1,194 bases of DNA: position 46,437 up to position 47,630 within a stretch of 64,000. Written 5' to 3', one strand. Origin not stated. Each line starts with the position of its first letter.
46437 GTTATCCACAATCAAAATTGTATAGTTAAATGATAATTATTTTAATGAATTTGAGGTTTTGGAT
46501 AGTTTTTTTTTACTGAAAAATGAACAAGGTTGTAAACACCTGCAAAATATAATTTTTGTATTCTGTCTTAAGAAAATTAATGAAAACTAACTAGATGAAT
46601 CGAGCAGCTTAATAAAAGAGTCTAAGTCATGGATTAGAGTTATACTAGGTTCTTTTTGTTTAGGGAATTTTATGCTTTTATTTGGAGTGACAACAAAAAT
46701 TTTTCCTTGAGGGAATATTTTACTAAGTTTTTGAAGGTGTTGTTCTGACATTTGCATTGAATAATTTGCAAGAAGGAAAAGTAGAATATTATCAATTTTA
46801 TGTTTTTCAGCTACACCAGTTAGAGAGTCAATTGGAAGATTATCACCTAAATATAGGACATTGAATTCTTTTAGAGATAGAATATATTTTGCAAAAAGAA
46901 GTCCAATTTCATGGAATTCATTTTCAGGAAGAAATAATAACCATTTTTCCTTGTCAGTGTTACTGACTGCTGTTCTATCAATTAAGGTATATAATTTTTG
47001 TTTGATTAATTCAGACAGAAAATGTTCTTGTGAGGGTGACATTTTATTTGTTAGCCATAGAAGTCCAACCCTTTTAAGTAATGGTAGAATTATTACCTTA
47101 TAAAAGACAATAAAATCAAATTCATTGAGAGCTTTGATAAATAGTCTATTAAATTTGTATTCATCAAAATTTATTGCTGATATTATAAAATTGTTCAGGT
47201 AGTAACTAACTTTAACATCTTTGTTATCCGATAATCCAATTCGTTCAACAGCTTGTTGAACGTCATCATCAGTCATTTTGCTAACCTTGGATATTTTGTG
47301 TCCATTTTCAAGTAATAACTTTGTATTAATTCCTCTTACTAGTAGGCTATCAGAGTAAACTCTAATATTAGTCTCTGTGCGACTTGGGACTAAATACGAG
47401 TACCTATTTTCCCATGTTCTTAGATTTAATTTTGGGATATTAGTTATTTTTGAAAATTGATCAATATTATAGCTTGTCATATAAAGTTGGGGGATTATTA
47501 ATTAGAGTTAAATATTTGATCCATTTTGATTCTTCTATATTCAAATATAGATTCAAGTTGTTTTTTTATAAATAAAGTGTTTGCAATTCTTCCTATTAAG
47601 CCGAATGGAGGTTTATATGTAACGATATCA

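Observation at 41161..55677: Shared palindrome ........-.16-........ overlapping the -7 box of at least four promoters in the light island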

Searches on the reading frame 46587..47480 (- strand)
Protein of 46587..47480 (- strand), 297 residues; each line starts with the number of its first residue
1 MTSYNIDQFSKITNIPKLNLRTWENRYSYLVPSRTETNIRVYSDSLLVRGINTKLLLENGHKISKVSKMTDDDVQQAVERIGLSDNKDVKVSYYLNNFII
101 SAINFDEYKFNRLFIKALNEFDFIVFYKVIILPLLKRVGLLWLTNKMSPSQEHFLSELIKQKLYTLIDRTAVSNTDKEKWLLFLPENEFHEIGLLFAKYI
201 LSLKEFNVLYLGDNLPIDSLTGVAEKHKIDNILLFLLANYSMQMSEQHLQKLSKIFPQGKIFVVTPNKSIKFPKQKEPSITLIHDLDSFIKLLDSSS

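Call 11: search_protein_families(library=pfam, proteins=[window:46587-47480:-])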
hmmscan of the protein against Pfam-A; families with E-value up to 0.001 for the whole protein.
window:46587-47480:- (297 aa): 4 families
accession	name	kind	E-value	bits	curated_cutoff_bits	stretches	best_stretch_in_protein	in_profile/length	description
PF13411.12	MerR_1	-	4.6e-10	39.9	21.6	1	4-71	1-67/69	MerR HTH family regulatory protein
PF02607.22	B12-binding_2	-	8.1e-10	39.2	23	1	99-166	6-73/74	B12 binding domain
PF00376.29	MerR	-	0.00025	21.2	28.2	0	6-42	2-38/38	MerR family regulatory protein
PF02310.24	B12-binding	-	0.0005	20.3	32.1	1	186-263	9-86/121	B12 binding domain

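Call 16: find_homologous_proteins(query=window:46587-47480:-, max_evalue=0.00001)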
Query window:46587-47480:- (297 aa): 2139 proteins with E <= 0.00001 among 3629 candidates; the best 120 are listed.
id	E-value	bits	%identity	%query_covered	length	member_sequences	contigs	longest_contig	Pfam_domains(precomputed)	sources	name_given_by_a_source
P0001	4.1e-184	629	98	100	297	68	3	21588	PF13411.13,PF02607.23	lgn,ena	-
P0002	1.2e-182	624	97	100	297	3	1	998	PF13411.13,PF02607.23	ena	-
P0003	1.2e-180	617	96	100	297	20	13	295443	PF13411.13,PF02607.23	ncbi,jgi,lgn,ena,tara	tara:strand:- start:8255 stop:9148 length:894 start_codon:yes stop_codon:yes gene_type:complete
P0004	1.2e-172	591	92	100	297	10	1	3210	PF13411.13,PF02607.23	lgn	-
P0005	2.7e-172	590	92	100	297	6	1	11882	PF13411.13,PF02607.23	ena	-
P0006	5.3e-172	589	91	100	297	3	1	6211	PF13411.13,PF02607.23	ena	-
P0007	6.2e-171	585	90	100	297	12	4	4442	PF13411.13,PF02607.23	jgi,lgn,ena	-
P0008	8.8e-171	585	90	100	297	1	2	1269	PF13411.13,PF02607.23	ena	-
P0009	1.0e-170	585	90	100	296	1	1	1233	PF13411.13,PF02607.23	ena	-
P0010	1.4e-170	584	90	100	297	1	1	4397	PF13411.13,PF02607.23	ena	-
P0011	2.2e-170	583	90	100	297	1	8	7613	PF13411.13,PF02607.23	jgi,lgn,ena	-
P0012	5.4e-169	579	89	100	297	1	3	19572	PF13411.13,PF02607.23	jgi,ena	-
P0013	8.9e-169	578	90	100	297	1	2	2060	PF13411.13,PF02607.23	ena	-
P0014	1.0e-168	578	89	100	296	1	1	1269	PF13411.13,PF02607.23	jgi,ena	-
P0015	1.9e-166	571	88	99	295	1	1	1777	PF13411.13,PF02607.23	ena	-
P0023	7.2e-161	552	85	99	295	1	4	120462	PF13411.13,PF02607.23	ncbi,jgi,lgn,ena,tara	tara:strand:- start:14706 stop:15593 length:888 start_codon:yes stop_codon:yes gene_type:complete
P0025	2.2e-160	551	85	100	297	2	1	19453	PF13411.13,PF02607.23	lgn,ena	-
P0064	6.1e-90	320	52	99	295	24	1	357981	PF13411.13,PF02607.23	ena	-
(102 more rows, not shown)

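Call 18: find_related_loci(query=A1, collection=genome_contigs, flank=10000)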
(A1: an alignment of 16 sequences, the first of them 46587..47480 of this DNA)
Query A1 (297 aa) in genome_contigs; peptide patterns used: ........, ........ (x = any residue, [..] = any of these).
80 stretches matched a pattern; 43 encode a relative of the query (tblastn E <= 1e-3); 42 distinct loci.
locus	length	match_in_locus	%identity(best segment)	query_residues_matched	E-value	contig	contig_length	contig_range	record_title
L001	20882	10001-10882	51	1-293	7e-99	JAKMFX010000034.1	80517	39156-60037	MAG: Flavobacteriales bacterium isolate MOX_bin83 PPB.contigs.fa_k127_852112, whole genome shotgun sequence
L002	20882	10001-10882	52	1-293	5e-97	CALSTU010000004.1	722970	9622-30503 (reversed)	MAG: uncultured Flavobacteriales bacterium isolate X_MB68 genome assembly, contig: contig_1423_X_MB68, whole genome shot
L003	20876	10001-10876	48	1-293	6e-86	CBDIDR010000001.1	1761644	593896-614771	MAG: Flavobacteriales bacterium isolate f2803261-6542-4851-94c5-f2c0ca0e64f2 genome assembly, contig: contig_1, whole ge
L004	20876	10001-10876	46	1-293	1e-85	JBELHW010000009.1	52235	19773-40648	MAG: Cryomorphaceae bacterium isolate REMEI103_ass_metaspades_bin.50 NODE_867_length_52235_cov_7.453660, whole genome sh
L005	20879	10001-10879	46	1-294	1e-83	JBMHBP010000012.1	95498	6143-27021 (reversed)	MAG: Flavobacteriales bacterium isolate STO1_bin.450 c_000000000012, whole genome shotgun sequence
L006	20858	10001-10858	47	1-287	2e-83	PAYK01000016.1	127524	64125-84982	MAG: Flavobacteriales bacterium isolate SAT105 193263, whole genome shotgun sequence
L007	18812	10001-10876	47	1-293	2e-83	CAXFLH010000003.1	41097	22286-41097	MAG TPA_asm: uncultured Flavobacteriales bacterium isolate ERR599029_concoct_167 genome assembly, contig: ERZ840367.647,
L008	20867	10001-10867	47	1-290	3e-83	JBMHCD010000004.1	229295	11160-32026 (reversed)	MAG: Flavobacteriales bacterium isolate STO1_bin.125 c_000000000004, whole genome shotgun sequence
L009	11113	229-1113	47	1-297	3e-83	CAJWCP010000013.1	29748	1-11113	MAG TPA_asm: uncultured Flavobacteriales bacterium isolate ERR598968_bin.104_MetaBAT_v2.12.1_MAG genome assembly, contig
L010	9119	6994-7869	47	1-293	7e-83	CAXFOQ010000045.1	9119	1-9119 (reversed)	MAG TPA_asm: uncultured Flavobacteriales bacterium isolate ERR599126_concoct_65 genome assembly, contig: ERZ841705.3012,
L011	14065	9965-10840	46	1-293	9e-83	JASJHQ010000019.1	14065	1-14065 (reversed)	MAG: Flavobacteriales bacterium isolate ArSW.bin.33 ArSW_k141_269763, whole genome shotgun sequence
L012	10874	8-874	46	1-291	3e-82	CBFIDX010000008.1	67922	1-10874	MAG: Flavobacteriales bacterium isolate Co_bin_739_strict genome assembly, contig: Co_bin_739_strict_c8, whole genome sh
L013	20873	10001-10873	47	1-293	1e-81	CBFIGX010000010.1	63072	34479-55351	MAG: Flavobacteriales bacterium isolate Co_bin_775_strict genome assembly, contig: Co_bin_775_strict_c10, whole genome s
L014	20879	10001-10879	46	1-294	8e-82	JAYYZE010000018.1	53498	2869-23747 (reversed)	MAG: Bacteroidota bacterium isolate XB_MAG1152 DB_MAG1152_0018, whole genome shotgun sequence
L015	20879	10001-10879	46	1-294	2e-81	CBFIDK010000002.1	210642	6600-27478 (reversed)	MAG: Flavobacteriales bacterium isolate Co_bin_702_strict genome assembly, contig: Co_bin_702_strict_c2, whole genome sh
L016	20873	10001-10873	47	3-293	2e-81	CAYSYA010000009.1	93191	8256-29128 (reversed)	MAG TPA_asm: uncultured Flavobacteriales bacterium isolate binchicken_co76_28 genome assembly, contig: NODE_209_length_9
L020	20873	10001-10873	47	1-293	6e-80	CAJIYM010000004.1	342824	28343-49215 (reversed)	MAG: uncultured Flavobacteriales bacterium isolate FRAM18_bin188 genome assembly, contig: FRAM18_bin188-4, whole genome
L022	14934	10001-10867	45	4-293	7e-78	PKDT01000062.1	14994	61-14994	MAG: Flavobacteriales bacterium isolate Bacter9 c_000000001850, whole genome shotgun sequence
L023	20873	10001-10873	46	1-293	6e-78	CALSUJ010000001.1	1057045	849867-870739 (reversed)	MAG: uncultured Flavobacteriales bacterium isolate Z_MB123_1 genome assembly, contig: contig_9872_Z_MB123, whole genome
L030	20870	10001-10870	42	1-293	5e-70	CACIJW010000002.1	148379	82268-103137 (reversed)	uncultured Bacteroidetes bacterium isolate AG-913-I23 genome assembly, contig: AG-913-I23_NODE_2, whole genome shotgun s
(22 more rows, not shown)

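Call 34: find_encoding_contigs(protein=P0003, flank=10000, max_places=2)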
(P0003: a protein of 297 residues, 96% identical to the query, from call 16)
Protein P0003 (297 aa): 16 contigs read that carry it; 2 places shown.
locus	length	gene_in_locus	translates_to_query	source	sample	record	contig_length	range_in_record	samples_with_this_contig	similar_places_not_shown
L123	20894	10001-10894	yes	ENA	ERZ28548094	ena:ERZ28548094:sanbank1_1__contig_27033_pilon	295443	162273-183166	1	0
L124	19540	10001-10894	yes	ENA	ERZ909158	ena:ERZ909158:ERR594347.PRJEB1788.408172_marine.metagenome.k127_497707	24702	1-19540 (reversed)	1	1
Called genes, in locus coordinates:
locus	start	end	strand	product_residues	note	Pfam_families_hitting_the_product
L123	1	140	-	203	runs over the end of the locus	PF01613:Flavin_Reduct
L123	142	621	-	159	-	PF01613:Flavin_Reduct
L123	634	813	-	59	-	PF14255:Zn_ribbon_21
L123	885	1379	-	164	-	PF00127:Copper-bind, PF13473:Cupredoxin_1 (faint)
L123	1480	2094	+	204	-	PF04264:YceI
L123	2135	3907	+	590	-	PF00127:Copper-bind, PF18449:Endotoxin_C2 (faint), PF02469:Fasciclin, PF23407:WD40_Apc4_C_fungal (faint), PF02469:Fasciclin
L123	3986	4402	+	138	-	PF01242:PTPS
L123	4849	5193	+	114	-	PF01227:GTP_cyclohydroI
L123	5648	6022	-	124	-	PF01066:CDP-OH_P_transf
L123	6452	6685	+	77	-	PF01329:Pterin_4a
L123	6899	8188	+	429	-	PF00989:PAS (weak), PF08447:PAS_3 (faint), PF13426:PAS_9, PF01040:UbiA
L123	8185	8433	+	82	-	PF08547:CIA30 (weak)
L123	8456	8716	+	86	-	PF08547:CIA30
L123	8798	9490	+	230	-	PF23441:SDR (faint), PF00106:adh_short, PF13561:adh_short_C2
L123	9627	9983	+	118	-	-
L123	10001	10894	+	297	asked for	PF13411:MerR_1, PF02607:B12-binding_2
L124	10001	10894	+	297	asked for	PF13411:MerR_1, PF02607:B12-binding_2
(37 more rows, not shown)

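Call 35: find_encoding_contigs(protein=P0023, flank=10000, max_places=2)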
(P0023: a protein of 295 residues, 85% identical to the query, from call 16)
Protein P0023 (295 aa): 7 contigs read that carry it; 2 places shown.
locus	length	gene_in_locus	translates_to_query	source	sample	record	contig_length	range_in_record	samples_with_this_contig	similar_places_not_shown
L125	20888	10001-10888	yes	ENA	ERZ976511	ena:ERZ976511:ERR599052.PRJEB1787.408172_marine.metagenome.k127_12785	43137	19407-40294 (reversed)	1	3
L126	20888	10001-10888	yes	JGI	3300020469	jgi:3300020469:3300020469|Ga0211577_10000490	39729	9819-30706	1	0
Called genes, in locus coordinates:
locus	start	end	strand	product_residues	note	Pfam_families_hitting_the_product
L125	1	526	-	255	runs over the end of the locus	PF01541:GIY-YIG, PF27096:UvrC_M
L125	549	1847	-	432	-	PF00743:FMO-like (faint), PF13450:NAD_binding_8, PF01593:Amino_oxidase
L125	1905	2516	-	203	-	PF01613:Flavin_Reduct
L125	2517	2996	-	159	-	PF01613:Flavin_Reduct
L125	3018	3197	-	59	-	PF14255:Zn_ribbon_21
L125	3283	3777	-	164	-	PF00127:Copper-bind, PF13473:Cupredoxin_1 (faint)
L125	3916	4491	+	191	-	PF04264:YceI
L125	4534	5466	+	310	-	PF00127:Copper-bind, PF02469:Fasciclin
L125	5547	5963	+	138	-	PF01242:PTPS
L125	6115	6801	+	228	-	PF01227:GTP_cyclohydroI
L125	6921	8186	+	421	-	PF08447:PAS_3 (weak), PF13426:PAS_9, PF01040:UbiA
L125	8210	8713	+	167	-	PF08547:CIA30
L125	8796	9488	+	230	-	PF00106:adh_short, PF13561:adh_short_C2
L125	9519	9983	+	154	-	-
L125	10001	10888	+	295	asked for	PF13411:MerR_1, PF02607:B12-binding_2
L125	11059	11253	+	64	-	-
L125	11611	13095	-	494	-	PF04244:DPRP, PF03441:FAD_binding_7 (faint)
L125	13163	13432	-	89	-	PF10985:DUF2805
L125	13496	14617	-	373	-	PF03441:FAD_binding_7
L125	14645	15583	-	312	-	PF15461:BCD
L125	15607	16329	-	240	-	PF01036:Bac_rhodopsin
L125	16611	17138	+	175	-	-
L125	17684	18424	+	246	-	PF19567:CpsB_CapC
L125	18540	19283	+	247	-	PF02563:Poly_export, PF22461:SLBB_2 (faint)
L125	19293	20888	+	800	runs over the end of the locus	-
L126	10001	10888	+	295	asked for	PF13411:MerR_1, PF02607:B12-binding_2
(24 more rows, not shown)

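Call 36: find_encoding_contigs(protein=P0025, flank=10000, max_places=1)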
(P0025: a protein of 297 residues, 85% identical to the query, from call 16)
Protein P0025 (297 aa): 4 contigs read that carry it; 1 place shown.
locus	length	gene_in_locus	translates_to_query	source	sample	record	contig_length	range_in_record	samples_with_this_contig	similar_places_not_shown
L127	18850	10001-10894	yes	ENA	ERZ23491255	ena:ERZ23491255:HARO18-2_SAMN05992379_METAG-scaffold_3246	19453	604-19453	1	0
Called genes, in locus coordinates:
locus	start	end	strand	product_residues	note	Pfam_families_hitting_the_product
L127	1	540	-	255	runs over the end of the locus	PF01541:GIY-YIG, PF27096:UvrC_M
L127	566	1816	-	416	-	PF13450:NAD_binding_8, PF01593:Amino_oxidase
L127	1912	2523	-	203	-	PF01613:Flavin_Reduct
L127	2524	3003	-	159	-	PF01613:Flavin_Reduct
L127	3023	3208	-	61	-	PF14255:Zn_ribbon_21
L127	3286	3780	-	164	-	PF00127:Copper-bind, PF13473:Cupredoxin_1 (weak)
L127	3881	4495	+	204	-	PF04264:YceI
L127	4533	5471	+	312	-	PF00127:Copper-bind, PF02469:Fasciclin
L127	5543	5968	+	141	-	PF01242:PTPS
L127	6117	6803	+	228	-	PF01227:GTP_cyclohydroI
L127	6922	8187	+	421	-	PF00989:PAS (weak), PF13426:PAS_9, PF01040:UbiA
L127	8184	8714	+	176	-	PF08547:CIA30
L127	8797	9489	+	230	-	PF00106:adh_short, PF13561:adh_short_C2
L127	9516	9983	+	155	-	-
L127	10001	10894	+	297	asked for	PF13411:MerR_1, PF02607:B12-binding_2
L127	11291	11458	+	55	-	-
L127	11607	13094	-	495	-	PF04244:DPRP, PF03441:FAD_binding_7 (weak)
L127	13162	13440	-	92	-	PF10985:DUF2805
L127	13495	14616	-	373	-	PF03441:FAD_binding_7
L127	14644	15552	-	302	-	PF15461:BCD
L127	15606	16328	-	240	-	PF01036:Bac_rhodopsin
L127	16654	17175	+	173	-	-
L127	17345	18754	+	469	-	PF01370:Epimerase, PF05368:NmrA, PF13460:NAD_binding_10, PF11066:DUF2867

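Call 42: search_solved_structures(query=window:46587-47480:-, max_evalue=0.01, show_alignments=2)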
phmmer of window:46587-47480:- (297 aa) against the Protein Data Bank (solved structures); distinct sequences matched with E-value up to 0.01: 10.
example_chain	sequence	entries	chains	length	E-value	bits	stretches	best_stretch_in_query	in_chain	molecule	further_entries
3whp_A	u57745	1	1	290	1.7e-12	50.7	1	128-234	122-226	Probable transcriptional regulator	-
5c8d_A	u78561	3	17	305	2.1e-12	50.4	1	128-234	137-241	Light-dependent transcriptional regulator CarH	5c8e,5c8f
8c35_A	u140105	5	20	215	3.1e-09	40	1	128-234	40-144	Probable transcriptional regulator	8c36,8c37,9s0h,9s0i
5c8a_A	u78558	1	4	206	5.3e-09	39.2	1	128-234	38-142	Light-dependent transcriptional regulator CarH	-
8c31_A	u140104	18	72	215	5.9e-09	39.1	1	128-234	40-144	Probable transcriptional regulator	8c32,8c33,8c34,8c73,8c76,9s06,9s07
8j2w_A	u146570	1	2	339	0.00049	22.9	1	134-235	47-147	Cobalamin-binding protein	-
8j2x_A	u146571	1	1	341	0.0005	22.9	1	134-235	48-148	Cobalamin-binding protein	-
2jml_A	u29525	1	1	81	0.0012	21.7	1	6-66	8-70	DNA BINDING DOMAIN/TRANSCRIPTIONAL REGULATOR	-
8jbs_A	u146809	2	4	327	0.0024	20.7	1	124-224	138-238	Putative cobalamin binding protein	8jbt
7tea_B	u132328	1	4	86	0.0094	18.7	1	4-70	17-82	Glutamine synthetase repressor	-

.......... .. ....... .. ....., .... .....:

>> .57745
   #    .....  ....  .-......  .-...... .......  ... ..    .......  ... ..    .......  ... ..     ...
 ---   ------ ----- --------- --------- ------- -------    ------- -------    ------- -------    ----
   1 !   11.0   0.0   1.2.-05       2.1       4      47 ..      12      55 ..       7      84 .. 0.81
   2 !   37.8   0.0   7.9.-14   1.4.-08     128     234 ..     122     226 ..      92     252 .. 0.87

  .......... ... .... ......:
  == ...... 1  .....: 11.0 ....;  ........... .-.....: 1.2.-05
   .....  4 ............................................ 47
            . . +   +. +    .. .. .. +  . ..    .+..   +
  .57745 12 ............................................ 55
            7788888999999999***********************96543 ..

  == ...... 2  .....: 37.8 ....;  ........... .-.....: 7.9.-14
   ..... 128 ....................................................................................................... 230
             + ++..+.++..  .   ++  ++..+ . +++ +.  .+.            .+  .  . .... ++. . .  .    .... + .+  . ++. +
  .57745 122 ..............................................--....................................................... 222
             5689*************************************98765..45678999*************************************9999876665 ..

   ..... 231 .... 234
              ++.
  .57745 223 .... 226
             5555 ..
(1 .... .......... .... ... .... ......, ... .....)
